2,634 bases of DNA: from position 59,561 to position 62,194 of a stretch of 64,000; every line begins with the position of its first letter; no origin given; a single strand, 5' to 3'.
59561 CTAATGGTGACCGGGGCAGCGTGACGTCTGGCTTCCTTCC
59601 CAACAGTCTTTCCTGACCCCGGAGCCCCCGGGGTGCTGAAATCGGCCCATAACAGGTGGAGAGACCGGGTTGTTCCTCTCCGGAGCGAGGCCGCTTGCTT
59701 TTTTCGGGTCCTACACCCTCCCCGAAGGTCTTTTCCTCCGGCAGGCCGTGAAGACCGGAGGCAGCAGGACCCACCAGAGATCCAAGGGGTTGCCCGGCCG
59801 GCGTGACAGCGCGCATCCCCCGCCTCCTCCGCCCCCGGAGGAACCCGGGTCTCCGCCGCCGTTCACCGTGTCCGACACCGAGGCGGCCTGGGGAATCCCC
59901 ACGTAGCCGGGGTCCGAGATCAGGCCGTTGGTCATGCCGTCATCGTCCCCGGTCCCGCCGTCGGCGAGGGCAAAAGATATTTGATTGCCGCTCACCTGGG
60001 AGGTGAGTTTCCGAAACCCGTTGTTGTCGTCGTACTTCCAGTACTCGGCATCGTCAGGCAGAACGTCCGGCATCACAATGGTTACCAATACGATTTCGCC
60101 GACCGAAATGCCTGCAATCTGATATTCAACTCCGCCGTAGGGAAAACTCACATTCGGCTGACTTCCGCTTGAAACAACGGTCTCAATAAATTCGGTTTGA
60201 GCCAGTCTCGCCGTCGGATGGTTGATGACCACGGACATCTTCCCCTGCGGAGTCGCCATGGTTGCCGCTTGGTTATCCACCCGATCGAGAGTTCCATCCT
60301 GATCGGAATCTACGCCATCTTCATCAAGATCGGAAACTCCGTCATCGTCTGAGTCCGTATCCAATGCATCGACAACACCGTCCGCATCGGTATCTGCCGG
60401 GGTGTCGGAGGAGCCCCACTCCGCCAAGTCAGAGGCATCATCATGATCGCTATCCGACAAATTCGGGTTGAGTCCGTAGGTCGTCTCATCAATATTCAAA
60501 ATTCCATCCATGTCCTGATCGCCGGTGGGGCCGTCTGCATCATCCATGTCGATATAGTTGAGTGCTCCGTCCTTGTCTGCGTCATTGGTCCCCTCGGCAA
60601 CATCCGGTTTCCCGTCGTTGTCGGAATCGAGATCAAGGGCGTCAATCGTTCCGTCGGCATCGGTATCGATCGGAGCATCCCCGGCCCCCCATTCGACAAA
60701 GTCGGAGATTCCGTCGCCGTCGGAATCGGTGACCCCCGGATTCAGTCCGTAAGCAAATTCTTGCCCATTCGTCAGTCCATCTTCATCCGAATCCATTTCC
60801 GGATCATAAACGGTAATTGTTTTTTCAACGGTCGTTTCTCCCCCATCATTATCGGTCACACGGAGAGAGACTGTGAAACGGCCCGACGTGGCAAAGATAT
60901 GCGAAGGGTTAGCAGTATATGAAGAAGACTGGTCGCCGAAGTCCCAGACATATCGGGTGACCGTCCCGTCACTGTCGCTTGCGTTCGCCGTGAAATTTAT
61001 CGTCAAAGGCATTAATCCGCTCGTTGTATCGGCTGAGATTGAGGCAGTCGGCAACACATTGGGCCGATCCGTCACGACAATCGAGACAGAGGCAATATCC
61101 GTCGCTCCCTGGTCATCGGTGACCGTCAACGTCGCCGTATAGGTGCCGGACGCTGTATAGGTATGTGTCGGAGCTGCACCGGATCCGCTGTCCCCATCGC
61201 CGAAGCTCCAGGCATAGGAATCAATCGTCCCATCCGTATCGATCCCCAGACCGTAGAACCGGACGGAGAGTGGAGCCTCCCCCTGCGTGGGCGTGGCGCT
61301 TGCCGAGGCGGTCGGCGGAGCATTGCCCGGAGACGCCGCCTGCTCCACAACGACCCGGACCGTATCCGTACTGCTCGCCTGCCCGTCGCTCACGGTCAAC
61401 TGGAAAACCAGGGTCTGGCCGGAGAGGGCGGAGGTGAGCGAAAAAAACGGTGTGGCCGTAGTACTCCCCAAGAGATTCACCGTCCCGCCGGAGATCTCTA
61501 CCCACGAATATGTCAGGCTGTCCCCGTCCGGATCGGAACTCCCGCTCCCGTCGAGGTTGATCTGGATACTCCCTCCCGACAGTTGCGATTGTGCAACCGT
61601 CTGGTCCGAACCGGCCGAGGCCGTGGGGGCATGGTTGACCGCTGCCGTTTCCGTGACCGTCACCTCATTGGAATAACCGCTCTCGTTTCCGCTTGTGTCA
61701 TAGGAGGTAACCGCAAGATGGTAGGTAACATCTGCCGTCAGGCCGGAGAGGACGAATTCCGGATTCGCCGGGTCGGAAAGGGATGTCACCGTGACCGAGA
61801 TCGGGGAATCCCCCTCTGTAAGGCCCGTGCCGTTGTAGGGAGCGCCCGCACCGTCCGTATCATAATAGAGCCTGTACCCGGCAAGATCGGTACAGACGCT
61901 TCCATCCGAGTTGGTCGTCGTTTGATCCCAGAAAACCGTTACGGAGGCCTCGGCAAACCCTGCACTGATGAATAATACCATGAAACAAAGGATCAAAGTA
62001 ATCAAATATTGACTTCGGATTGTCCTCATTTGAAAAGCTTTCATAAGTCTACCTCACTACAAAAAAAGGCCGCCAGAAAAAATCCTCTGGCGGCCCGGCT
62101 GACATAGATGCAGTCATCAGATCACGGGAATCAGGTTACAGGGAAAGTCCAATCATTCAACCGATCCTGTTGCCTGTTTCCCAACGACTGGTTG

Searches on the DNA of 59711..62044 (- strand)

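Call 19: search_rna_families(sources=[L025, L026, L027, L028], threshold=gathering, show_alignments=6)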
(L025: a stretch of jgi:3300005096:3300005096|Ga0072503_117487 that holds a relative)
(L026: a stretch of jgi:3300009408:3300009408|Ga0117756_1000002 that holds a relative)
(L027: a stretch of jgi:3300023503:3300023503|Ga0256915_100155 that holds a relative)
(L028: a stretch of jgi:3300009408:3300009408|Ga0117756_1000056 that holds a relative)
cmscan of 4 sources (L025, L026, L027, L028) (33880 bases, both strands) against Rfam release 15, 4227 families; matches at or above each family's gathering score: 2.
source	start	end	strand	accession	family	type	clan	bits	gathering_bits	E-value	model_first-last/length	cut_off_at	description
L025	2799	2943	+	RF01051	c-di-GMP-I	Cis-reg; riboswitch;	CL00126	58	35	5e-09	1-87/87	no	c-di-GMP-I riboswitch aptamer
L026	2758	2840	+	RF01051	c-di-GMP-I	Cis-reg; riboswitch;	CL00126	40.2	35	0.00011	1-87/87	no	c-di-GMP-I riboswitch aptamer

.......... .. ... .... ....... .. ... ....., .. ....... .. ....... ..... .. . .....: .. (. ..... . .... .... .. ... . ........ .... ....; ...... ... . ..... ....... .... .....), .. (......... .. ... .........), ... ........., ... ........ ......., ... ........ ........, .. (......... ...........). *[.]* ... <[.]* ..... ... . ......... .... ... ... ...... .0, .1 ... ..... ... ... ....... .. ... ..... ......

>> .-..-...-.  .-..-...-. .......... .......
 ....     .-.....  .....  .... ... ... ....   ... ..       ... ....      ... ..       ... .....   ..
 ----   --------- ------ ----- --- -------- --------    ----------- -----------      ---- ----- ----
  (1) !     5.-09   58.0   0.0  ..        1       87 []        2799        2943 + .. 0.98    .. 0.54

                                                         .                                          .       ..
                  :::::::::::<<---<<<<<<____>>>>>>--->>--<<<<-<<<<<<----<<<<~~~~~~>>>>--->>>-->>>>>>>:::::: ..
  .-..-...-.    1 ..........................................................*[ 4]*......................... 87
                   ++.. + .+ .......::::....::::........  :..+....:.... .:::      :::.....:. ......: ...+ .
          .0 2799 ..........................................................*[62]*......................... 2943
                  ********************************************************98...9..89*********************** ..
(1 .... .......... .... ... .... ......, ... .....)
